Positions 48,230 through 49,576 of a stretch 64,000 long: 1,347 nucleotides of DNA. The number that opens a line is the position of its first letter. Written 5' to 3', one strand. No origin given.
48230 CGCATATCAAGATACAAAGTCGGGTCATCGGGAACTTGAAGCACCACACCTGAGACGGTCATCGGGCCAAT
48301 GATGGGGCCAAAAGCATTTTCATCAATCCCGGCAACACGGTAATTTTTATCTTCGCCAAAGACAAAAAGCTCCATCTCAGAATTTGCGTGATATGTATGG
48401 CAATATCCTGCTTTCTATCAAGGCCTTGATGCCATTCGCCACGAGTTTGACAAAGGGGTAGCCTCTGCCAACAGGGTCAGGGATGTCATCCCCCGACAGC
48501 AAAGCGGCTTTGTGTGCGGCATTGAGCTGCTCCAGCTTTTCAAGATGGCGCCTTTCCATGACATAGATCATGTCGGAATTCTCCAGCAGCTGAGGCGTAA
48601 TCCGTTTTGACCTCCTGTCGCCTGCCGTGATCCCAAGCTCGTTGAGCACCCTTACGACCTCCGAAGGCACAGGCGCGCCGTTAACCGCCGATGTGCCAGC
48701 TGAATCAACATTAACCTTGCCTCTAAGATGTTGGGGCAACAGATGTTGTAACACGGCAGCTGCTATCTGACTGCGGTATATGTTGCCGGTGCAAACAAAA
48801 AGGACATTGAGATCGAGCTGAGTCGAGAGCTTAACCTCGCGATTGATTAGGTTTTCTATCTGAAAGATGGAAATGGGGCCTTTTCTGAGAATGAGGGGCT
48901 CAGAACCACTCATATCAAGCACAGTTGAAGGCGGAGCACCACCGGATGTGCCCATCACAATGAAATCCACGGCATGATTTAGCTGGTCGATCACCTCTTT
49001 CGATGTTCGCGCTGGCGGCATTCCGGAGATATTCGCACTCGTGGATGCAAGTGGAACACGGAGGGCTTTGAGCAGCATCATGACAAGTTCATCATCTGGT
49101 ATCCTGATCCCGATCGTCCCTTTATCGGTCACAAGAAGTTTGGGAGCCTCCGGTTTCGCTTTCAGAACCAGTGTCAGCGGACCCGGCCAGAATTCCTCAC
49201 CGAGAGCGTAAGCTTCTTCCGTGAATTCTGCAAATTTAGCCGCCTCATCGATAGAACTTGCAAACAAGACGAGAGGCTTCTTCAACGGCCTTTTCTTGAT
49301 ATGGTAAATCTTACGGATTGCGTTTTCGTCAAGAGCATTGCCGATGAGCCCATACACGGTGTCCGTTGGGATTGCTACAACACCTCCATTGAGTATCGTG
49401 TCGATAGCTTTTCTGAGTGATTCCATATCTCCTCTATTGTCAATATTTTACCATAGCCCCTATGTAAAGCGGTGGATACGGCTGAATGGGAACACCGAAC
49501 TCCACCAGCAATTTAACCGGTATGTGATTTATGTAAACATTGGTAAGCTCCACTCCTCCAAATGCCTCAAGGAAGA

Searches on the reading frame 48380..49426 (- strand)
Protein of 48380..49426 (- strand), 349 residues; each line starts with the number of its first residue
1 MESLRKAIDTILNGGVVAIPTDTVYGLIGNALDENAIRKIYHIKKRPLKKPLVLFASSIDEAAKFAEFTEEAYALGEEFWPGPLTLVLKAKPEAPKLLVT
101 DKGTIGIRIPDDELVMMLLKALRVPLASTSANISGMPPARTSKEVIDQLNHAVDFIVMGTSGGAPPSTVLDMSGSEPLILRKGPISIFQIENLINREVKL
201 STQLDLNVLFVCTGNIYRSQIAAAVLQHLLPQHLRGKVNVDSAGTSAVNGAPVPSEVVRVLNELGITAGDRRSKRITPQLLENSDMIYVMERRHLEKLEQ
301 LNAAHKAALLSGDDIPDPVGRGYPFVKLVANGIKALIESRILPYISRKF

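Call 23: search_protein_families(library=pfam, proteins=[window:48380-49426:-], max_evalue=0.0001)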
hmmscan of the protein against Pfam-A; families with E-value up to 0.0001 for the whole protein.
window:48380-49426:- (349 aa): 2 families
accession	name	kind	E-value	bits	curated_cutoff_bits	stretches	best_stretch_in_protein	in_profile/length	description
PF01300.24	Sua5_yciO_yrdC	-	1.7e-55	187.7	25.1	1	11-183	3-178/178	Telomere recombination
PF01451.26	LMWPc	-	3.6e-23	82.8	23.2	1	208-335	1-138/144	Low molecular weight phosphotyrosine protein phosphatase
